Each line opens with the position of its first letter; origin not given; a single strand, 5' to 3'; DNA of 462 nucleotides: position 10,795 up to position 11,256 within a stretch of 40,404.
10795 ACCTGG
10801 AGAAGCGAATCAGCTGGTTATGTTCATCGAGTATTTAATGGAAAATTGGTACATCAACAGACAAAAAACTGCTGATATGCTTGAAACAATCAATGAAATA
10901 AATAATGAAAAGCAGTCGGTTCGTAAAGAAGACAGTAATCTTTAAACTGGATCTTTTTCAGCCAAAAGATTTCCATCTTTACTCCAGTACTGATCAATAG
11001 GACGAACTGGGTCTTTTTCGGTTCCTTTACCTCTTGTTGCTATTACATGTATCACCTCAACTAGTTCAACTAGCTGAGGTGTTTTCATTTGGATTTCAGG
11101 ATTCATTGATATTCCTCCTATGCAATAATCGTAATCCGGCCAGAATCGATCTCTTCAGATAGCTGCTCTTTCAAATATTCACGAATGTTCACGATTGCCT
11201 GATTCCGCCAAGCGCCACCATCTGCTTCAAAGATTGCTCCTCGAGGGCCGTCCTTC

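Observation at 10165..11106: Self-promoted zinc-ribbon plus DUF4145 (HEPN-like) gene inserted antisense in the replication module and convergent with a hidden small ORF: candidate Abi/exclusion system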

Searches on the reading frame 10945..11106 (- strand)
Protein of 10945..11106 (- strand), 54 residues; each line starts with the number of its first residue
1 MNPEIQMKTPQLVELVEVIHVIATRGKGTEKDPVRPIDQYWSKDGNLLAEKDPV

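Call 3: search_protein_families(library=pfam, proteins=[window:10945-11106:-], max_evalue=1)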
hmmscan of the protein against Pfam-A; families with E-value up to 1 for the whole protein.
window:10945-11106:- (54 aa): 0 families

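Call 4: search_protein_families(library=padloc, proteins=[window:10945-11106:-], max_evalue=1)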
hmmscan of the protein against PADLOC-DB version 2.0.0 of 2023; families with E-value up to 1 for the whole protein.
window:10945-11106:- (54 aa): 0 families

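Call 5: search_protein_families(library=phrogs, proteins=[window:10945-11106:-], max_evalue=0.01)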
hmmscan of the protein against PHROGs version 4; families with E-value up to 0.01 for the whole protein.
window:10945-11106:- (54 aa): 1 family
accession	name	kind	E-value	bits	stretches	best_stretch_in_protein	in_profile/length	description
phrog_14088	-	unknown function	5.5e-17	62.3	1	9-54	6-51/56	-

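Call 25: search_dna_similar(query=window:10945-11106:-, collection=phages, mode=protein, max_rows=40, max_evalue=0.01)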
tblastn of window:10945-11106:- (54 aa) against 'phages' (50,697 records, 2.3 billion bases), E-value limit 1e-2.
Records with a match: 17; places in all: 17; records where one place covers at least 80% of the query: 9.
Best place of each record, by identity: <60% 17.
By first word of the organism name: Streptococcus 14; Anaerostipes 3.
By host as written in the record: Anaerostipes caccae DA844 3; Streptococcus mitis SF100 2; Streptococcus gordonii 2; Streptococcus anginosus BVI 1; Streptococcus anginosus 1505 1; Streptococcus pneumoniae 48/2 1; Streptococcus mitis P-44 1; Streptococcus vestibularis SVE8 1; and 5 more.
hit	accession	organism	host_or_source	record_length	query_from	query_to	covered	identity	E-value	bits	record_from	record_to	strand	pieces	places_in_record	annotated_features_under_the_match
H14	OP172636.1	Anaerostipes phage AC844P2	Anaerostipes caccae DA844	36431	6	53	89%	48.1%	3e-5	44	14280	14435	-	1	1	hypothetical protein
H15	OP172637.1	Anaerostipes phage AC844P3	Anaerostipes caccae DA844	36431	6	53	89%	48.1%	3e-5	44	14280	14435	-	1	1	hypothetical protein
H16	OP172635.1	Anaerostipes phage AC844P1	Anaerostipes caccae DA844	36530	6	53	89%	48.1%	3e-5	44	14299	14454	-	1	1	hypothetical protein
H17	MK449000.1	Streptococcus phage Javan64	Streptococcus anginosus BVI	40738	13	52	74%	57.5%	7e-8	52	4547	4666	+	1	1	hypothetical protein (x2)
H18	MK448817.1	Streptococcus phage Javan59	Streptococcus anginosus 1505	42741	13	52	74%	57.5%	7e-8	52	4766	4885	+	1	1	hypothetical protein (x2)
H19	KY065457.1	Streptococcus phage IPP16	Streptococcus pneumoniae 48/2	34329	10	54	83%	44.4%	3e-6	47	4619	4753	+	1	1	hypothetical protein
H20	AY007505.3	Streptococcus phage SM1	Streptococcus mitis SF100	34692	10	54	83%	42.2%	9e-6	45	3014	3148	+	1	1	6: gp6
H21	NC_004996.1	Streptococcus phage SM1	Streptococcus mitis SF100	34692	10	54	83%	42.2%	9e-6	45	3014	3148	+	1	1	gp6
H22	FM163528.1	Streptococcus phage PH15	Streptococcus gordonii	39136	10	54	83%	42.2%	4e-5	44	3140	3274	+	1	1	hypothetical protein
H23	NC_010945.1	Streptococcus phage PH15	Streptococcus gordonii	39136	10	54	83%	42.2%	4e-5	44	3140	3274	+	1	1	hypothetical protein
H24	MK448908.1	Streptococcus phage Javan326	Streptococcus mitis P-44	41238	10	54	83%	42.2%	6e-5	43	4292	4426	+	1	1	hypothetical protein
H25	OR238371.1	Streptococcus phage SVep1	Streptococcus vestibularis SVE8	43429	13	53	76%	46.3%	5e-4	40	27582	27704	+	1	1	hypothetical protein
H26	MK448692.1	Streptococcus phage Javan173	Streptococcus entericus DSM_14446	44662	14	53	74%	40.0%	5e-3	38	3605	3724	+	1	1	hypothetical protein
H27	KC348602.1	Streptococcus phage phi891591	Streptococcus suis 89/1591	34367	13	54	78%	38.1%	4e-4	41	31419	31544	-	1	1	hypothetical protein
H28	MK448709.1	Streptococcus phage Javan231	Streptococcus gallolyticus NTS_31307655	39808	13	53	76%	36.6%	2e-3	39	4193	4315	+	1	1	hypothetical protein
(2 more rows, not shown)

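Call 26: get_annotated_region(hit=H17, flank=2500)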
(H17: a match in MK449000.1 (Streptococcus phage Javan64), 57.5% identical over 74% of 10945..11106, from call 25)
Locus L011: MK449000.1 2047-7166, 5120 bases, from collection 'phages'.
description: Streptococcus phage Javan64, complete genome.
organism: Streptococcus phage Javan64 (NCBI taxid 2548295)
taxonomy: Viruses; Duplodnaviria; Heunggongvirae; Uroviricota; Caudoviricetes; Trabyvirinae
host: Streptococcus anginosus BVI; source: -; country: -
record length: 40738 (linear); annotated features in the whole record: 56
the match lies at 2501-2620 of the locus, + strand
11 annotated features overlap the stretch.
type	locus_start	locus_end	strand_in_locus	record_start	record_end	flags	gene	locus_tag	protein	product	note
CDS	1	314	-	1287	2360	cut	-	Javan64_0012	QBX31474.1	abortive infection bacteriophage resistance protein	-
CDS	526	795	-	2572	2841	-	-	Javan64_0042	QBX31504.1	hypothetical protein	-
CDS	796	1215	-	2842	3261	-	-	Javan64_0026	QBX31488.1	hypothetical protein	-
CDS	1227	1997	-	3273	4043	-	-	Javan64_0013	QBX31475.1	pleiotropic regulator of exopolysaccharide synthesis, competence and biofilm formation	Pleiotropic regulator of exopolysaccharide synthesis, competence and biofilm formation Ftr, XRE family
CDS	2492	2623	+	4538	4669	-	-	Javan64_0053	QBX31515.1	hypothetical protein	-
CDS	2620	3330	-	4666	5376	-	-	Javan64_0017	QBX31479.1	hypothetical protein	-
CDS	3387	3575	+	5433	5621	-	-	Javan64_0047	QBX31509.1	hypothetical protein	-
CDS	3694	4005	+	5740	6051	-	-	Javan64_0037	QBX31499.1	excisionase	-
CDS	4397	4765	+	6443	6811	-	-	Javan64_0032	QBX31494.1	hypothetical protein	-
CDS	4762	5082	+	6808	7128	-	-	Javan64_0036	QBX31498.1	hypothetical protein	-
CDS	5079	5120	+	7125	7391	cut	-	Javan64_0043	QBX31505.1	hypothetical protein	-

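Call 27: get_annotated_region(hit=H14, flank=2500)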
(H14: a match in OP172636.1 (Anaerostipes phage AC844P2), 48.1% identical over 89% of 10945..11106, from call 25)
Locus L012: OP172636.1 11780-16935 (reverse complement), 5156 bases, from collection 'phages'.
description: Anaerostipes phage AC844P2, complete genome.
organism: Anaerostipes phage AC844P2 (NCBI taxid 2968533)
taxonomy: Viruses; Duplodnaviria; Heunggongvirae; Uroviricota; Caudoviricetes
host: Anaerostipes caccae DA844; source: municipal sewage; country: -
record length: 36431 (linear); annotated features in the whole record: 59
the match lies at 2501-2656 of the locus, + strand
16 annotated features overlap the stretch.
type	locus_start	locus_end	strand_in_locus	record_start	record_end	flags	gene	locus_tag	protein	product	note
CDS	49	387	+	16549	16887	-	-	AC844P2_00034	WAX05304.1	hypothetical protein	-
CDS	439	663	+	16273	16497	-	-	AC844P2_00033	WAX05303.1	hypothetical protein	-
CDS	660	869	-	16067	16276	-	-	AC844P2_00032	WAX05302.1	hypothetical protein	-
CDS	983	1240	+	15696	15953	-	-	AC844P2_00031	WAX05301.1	hypothetical protein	-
CDS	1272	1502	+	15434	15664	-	-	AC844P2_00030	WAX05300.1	hypothetical protein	-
CDS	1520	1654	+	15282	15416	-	-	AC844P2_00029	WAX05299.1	hypothetical protein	-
CDS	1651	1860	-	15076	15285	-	-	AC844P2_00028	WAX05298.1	hypothetical protein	-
CDS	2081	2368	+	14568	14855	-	-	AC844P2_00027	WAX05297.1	hypothetical protein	-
CDS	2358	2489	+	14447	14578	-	-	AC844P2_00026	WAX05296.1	hypothetical protein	-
CDS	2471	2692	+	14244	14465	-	-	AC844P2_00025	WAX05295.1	hypothetical protein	-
CDS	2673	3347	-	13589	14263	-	-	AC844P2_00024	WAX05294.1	hypothetical protein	-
CDS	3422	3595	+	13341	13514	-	-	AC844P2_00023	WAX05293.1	hypothetical protein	-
CDS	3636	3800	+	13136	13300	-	-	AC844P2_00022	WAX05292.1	hypothetical protein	-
CDS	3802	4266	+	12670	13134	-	-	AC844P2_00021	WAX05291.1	hypothetical protein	-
CDS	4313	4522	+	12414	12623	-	-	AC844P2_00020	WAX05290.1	hypothetical protein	-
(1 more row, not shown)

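Call 28: get_annotated_region(hit=H25, flank=2500)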
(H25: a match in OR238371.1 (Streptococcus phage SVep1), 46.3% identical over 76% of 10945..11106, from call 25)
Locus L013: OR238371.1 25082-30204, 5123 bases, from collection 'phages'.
description: Streptococcus phage SVep1, complete genome.
organism: Streptococcus phage SVep1 (NCBI taxid 3073028)
taxonomy: Viruses; Duplodnaviria; Heunggongvirae; Uroviricota; Caudoviricetes
host: Streptococcus vestibularis SVE8; source: Streptococcus vestibularis treated with Mitomycin C; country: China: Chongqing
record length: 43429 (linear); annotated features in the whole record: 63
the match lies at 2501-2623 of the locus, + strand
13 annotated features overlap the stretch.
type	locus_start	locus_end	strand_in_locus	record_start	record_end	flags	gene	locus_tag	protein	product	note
CDS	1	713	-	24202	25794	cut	-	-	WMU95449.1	hypothetical protein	-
CDS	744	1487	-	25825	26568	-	-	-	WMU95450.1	CI-like repressor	-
CDS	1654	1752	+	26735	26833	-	-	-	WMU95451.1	hypothetical protein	-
CDS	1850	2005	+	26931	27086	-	-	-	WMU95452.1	hypothetical protein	-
CDS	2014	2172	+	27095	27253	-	-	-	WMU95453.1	hypothetical protein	-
CDS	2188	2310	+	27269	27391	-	-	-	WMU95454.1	hypothetical protein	gp5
CDS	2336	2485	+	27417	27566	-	-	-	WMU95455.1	hypothetical protein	-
CDS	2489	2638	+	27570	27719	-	-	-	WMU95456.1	hypothetical protein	-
CDS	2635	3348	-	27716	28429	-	-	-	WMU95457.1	hypothetical protein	-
CDS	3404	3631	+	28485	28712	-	-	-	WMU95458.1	hypothetical protein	-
CDS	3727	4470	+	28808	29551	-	-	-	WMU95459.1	antirepressor protein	-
CDS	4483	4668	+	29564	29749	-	-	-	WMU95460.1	hypothetical protein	-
CDS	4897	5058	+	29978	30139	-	-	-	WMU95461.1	hypothetical protein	-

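Call 29: get_annotated_region(hit=H27, flank=2500)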
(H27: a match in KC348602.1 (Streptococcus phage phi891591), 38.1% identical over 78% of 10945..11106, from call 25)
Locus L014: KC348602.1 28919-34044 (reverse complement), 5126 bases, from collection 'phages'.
description: Streptococcus phage phi891591, complete genome.
organism: Streptococcus phage phi891591 (NCBI taxid 1289599)
taxonomy: Viruses; Duplodnaviria; Heunggongvirae; Uroviricota; Caudoviricetes
host: Streptococcus suis 89/1591; source: -; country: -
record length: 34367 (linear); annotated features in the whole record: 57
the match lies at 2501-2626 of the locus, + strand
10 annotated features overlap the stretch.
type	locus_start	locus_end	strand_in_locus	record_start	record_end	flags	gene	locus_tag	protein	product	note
CDS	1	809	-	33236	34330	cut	-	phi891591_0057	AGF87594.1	putative phage integrase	-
CDS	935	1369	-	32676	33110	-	-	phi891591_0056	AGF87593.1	PemK-like protein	-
CDS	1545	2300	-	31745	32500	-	-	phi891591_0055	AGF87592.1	putative phage repressor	-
CDS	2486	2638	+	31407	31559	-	-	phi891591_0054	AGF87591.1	hypothetical protein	-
CDS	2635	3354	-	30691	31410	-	-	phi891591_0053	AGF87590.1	hypothetical protein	-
CDS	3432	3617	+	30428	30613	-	-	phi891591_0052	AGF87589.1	putative transcriptional regulator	-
CDS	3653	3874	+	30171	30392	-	-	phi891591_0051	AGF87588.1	hypothetical protein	-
CDS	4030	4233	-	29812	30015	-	-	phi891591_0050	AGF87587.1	hypothetical protein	-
CDS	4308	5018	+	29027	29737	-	-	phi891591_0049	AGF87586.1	putative phage antirepressor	-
CDS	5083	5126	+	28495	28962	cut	-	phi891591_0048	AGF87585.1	hypothetical protein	-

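Call 32: search_protein_families(library=padloc, proteins=[L011:2620-3330:-, L012:2673-3347:-, L013:2635-3348:-, L014:2635-3354:-], max_evalue=0.001)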
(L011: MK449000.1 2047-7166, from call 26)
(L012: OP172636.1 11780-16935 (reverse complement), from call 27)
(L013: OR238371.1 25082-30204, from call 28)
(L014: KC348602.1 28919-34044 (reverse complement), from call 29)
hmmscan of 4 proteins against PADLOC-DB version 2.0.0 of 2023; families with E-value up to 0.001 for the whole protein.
L011:2620-3330:- (236 aa): 1 family
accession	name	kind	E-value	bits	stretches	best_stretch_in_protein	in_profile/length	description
PDLC04109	PD-T7-4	-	2e-68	228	1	17-236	10-208/211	-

L012:2673-3347:- (224 aa): 1 family
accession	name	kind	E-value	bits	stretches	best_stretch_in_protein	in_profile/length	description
PDLC04109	PD-T7-4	-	0.00011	19.8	1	24-191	15-161/211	-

L013:2635-3348:- (237 aa): 1 family
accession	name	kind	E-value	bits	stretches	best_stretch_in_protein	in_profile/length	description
PDLC04109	PD-T7-4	-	1.3e-67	225.3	1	18-237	11-208/211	-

L014:2635-3354:- (239 aa): 1 family
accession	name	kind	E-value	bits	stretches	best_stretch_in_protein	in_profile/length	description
PDLC04109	PD-T7-4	-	5.4e-67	223.3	1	18-238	11-207/211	-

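Call 33: search_protein_families(library=pfam, proteins=[L011:2620-3330:-, L012:2673-3347:-, L013:2635-3348:-, L014:2635-3354:-], max_evalue=0.001)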
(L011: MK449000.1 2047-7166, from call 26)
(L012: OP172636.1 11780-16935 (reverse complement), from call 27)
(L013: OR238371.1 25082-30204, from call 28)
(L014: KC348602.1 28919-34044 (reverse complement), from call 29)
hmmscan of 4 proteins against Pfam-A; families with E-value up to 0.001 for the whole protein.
L011:2620-3330:- (236 aa): 1 family
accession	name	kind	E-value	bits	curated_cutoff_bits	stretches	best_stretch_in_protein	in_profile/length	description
PF13643.11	DUF4145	-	1.4e-17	63.9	23.1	1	116-194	2-83/88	Domain of unknown function (DUF4145)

L012:2673-3347:- (224 aa): 1 family
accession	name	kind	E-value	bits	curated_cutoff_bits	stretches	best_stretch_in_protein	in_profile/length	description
PF13643.11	DUF4145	-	0.00029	21.3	23.1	1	116-191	11-81/88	Domain of unknown function (DUF4145)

L013:2635-3348:- (237 aa): 1 family
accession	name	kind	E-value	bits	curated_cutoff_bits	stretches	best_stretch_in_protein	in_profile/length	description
PF13643.11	DUF4145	-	1.5e-17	63.8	23.1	1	117-195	2-83/88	Domain of unknown function (DUF4145)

L014:2635-3354:- (239 aa): 1 family
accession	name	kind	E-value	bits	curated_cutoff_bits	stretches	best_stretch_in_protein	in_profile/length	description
PF13643.11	DUF4145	-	9e-19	67.8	23.1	1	118-197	1-83/88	Domain of unknown function (DUF4145)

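Call 38: find_homologous_proteins(query=A1, max_evalue=0.001)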
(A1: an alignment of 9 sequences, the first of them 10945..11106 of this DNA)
Query A1 (9 sequences) (54 aa, profile of the alignment): 825 proteins with E <= 0.001 among 963 candidates; the best 120 are listed.
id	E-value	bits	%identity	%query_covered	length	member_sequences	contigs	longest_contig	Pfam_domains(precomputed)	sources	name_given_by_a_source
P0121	4.5e-23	99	93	100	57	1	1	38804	-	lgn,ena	-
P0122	1.5e-22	97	100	100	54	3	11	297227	-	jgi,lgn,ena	jgi:hypothetical protein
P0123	2.4e-22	96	81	96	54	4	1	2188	-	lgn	-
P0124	7.2e-22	95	81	96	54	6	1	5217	-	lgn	-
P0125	8.5e-22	95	78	100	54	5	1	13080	-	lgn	-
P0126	9.2e-22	94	81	96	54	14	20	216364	-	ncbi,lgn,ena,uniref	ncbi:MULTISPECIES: hypothetical protein [Enterococcus]|uniref:hypothetical protein n=1 Tax=Enterococ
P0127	1.1e-21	94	80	100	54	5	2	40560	-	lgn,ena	-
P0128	1.6e-21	94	44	83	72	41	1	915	-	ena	-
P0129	2.7e-21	93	83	96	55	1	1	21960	-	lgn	-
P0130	6.4e-21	92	83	96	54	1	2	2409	-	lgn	-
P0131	8.8e-21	91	77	96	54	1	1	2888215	-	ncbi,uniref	ncbi:hypothetical protein [Enterococcus sp. AZ103]|uniref:hypothetical protein n=1 Tax=Enterococcus 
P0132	9.3e-21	91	85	96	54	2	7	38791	-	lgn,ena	-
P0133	1.1e-20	91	40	83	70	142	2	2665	-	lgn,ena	-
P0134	1.2e-20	91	78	100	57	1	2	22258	-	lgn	-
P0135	1.2e-20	91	79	96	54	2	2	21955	-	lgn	-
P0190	9.2e-18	82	57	78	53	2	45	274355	-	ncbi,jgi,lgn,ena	-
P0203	2.0e-17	81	58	74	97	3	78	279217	-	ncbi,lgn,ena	-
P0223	8.4e-17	79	43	98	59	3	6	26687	-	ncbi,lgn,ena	-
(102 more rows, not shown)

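Call 42: find_related_loci(query=L011:2623-3330:-, collection=viral_contigs, flank=3000)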
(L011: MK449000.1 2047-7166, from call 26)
Query L011:2623-3330:- (236 aa) in viral_contigs; peptide patterns used: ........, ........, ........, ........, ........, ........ (x = any residue, [..] = any of these).
44 stretches matched a pattern; 22 encode a relative of the query (tblastn E <= 1e-3); 22 distinct loci.
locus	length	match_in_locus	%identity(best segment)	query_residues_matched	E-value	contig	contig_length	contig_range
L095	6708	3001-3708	99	1-236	1e-155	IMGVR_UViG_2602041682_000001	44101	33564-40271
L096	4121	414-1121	99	1-236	2e-157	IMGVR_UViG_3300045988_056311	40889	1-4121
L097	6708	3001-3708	97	1-236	2e-154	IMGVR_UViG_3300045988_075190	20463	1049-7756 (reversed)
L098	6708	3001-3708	94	1-236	4e-149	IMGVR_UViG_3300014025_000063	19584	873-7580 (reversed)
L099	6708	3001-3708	91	1-236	1e-145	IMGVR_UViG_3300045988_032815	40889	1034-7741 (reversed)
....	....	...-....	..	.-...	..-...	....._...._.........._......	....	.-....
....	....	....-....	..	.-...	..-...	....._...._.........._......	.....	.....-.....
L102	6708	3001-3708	91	1-236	7e-145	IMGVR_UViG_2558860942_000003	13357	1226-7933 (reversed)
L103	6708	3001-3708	90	1-236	2e-144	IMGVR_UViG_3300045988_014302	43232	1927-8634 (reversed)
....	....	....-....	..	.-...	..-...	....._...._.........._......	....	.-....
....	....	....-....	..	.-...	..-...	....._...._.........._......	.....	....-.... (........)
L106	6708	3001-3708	90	1-236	9e-144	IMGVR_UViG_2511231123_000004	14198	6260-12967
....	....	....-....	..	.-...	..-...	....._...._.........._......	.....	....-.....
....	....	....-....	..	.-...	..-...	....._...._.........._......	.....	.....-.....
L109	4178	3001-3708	90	1-236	4e-145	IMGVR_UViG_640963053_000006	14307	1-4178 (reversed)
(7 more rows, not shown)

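Call 60: predict_structure(alignment_id=A4)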
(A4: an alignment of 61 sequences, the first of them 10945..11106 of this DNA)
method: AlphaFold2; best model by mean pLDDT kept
length: 54 residues; sequences in the alignment: 61
mean_pLDDT: 88.9   pTM: 0.61
mean pLDDT of the five models: 88.9, 88.3, 88.0, 87.3, 87.0
residues with pLDDT >= 90: 37; 70-90: 7; 50-70: 10; < 50: 0
segments of 3 or more residues with pLDDT < 50: none
pLDDT, mean of each block of 10 residues (from residue 1): 66 90 96 97 97 89
secondary structure, 60 per line:
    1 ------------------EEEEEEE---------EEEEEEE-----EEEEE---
elements in order: E19-25 E35-41 E47-51

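Call 68: find_encoding_contigs(protein=P0203, flank=2500, max_places=4)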
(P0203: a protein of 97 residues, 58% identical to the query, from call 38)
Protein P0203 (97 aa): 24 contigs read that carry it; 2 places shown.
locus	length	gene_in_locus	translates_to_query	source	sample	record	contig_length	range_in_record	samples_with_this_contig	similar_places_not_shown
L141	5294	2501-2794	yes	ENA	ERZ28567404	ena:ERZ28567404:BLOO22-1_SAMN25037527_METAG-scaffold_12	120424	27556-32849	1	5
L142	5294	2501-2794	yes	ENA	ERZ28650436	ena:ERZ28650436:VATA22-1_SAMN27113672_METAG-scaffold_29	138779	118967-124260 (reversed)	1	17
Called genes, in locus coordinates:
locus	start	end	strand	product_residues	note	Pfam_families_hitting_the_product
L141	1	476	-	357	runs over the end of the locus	PF07751:Abi_2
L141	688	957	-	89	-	PF13783:DUF4177 (weak)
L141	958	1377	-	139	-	-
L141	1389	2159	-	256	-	PF01381:HTH_3 (faint), PF12844:HTH_19 (weak), PF00717:Peptidase_S24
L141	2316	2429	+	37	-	-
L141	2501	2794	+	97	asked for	-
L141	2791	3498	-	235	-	PF13643:DUF4145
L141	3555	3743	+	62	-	PF12844:HTH_19, PF13560:HTH_31, PF01381:HTH_3, PF13413:HTH_25 (weak), PF13443:HTH_26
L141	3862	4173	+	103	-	-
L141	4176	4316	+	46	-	-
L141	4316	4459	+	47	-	-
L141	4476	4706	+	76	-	-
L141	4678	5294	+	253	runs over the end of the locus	PF13392:HNH_3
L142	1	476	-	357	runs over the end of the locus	PF07751:Abi_2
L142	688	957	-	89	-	PF13783:DUF4177 (weak)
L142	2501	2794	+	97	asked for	-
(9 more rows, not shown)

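Call 69: find_encoding_contigs(protein=P0190, flank=2500, max_places=4)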
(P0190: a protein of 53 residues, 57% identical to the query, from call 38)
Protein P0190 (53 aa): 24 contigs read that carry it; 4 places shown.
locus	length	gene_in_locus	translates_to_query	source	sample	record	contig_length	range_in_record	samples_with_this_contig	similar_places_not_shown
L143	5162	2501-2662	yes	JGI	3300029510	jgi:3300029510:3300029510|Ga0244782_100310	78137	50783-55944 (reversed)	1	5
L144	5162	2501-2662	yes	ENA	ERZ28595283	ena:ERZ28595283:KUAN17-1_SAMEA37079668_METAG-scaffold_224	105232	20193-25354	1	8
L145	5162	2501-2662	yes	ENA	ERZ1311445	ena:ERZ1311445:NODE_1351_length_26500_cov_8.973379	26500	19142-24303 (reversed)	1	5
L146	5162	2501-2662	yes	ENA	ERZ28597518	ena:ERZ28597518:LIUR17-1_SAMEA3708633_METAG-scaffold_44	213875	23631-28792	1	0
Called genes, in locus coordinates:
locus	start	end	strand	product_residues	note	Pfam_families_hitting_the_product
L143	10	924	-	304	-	PF10571:UPF0547 (weak), PF13240:Zn_Ribbon_1 (weak), PF13248:Zn_ribbon_3 (weak)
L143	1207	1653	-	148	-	PF06114:Peptidase_M78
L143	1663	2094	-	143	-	PF01381:HTH_3, PF12844:HTH_19, PF13443:HTH_26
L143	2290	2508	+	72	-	PF01381:HTH_3, PF12844:HTH_19, PF13443:HTH_26 (weak), PF13560:HTH_31 (weak)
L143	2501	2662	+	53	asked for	-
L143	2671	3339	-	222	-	PF13643:DUF4145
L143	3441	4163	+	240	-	PF10543:ORF6N, PF10552:ORF6C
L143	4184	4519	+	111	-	-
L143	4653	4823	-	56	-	-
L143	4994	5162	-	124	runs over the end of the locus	-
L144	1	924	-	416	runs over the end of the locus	PF10571:UPF0547 (weak), PF13240:Zn_Ribbon_1 (weak), PF13248:Zn_ribbon_3 (weak), PF00589:Phage_integrase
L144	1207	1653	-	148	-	PF06114:Peptidase_M78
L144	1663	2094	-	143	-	PF01381:HTH_3, PF12844:HTH_19, PF13443:HTH_26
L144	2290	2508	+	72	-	PF01381:HTH_3, PF12844:HTH_19, PF13443:HTH_26 (weak), PF13560:HTH_31 (weak)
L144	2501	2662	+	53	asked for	-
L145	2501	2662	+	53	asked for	-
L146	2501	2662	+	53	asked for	-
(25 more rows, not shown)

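Call 70: find_encoding_contigs(protein=P0223, flank=2500, max_places=4)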
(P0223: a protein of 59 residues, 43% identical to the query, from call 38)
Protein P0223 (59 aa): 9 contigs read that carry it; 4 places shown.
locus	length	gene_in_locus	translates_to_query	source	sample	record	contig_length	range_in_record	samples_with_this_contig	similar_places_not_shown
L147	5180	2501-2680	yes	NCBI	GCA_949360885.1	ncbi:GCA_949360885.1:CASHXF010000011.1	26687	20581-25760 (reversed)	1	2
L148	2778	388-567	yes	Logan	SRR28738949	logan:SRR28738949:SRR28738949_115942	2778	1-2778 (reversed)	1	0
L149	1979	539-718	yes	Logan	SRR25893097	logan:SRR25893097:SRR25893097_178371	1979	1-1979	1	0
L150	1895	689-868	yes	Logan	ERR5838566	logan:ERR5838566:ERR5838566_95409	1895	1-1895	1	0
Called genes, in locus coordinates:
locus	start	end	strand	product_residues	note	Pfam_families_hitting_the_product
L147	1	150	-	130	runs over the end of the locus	PF01381:HTH_3 (weak), PF13443:HTH_26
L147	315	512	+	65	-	PF13560:HTH_31, PF01381:HTH_3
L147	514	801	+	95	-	PF13560:HTH_31 (weak), PF01381:HTH_3, PF13443:HTH_26 (weak)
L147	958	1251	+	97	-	PF14359:DUF4406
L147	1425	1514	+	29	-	-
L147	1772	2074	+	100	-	-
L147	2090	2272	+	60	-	-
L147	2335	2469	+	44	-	-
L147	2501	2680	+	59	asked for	-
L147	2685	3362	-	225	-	PF13643:DUF4145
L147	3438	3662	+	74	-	-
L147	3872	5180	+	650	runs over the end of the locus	PF12728:HTH_17 (faint), PF09039:HTH_Tnp_Mu_2 (weak), PF00665:rve, PF02914:DDE_2 (faint), PF09299:Mu-transpos_C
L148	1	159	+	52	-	?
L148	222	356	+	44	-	-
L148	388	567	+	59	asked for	-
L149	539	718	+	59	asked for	-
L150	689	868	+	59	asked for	-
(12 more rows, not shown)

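Call 76: search_solved_structures(query=A4, max_evalue=10)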
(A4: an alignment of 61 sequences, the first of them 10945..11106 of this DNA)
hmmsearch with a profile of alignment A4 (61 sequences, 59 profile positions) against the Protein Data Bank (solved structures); distinct sequences matched with E-value up to 10: 6.
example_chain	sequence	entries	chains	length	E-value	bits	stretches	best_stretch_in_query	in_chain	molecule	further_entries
4xco_C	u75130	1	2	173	0.05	16.4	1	14-43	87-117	Signal recognition particle 54 kDa protein,signal sequence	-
2v3c_C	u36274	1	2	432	0.14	14.9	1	14-43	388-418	SIGNAL RECOGNITION 54 KDA PROTEIN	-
3ndb_B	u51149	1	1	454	0.15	14.8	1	14-43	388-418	Signal recognition 54 kDa protein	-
2da1_A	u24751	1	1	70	0.63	12.8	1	31-45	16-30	Alpha-fetoprotein enhancer binding protein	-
3q45_A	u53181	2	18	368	0.69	12.7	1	40-55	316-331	Mandelate racemase/muconate lactonizing enzyme family; possible chloromuconate cycloisomer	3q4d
2rr7_A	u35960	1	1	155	1.4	11.8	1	34-53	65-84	Dynein heavy chain 9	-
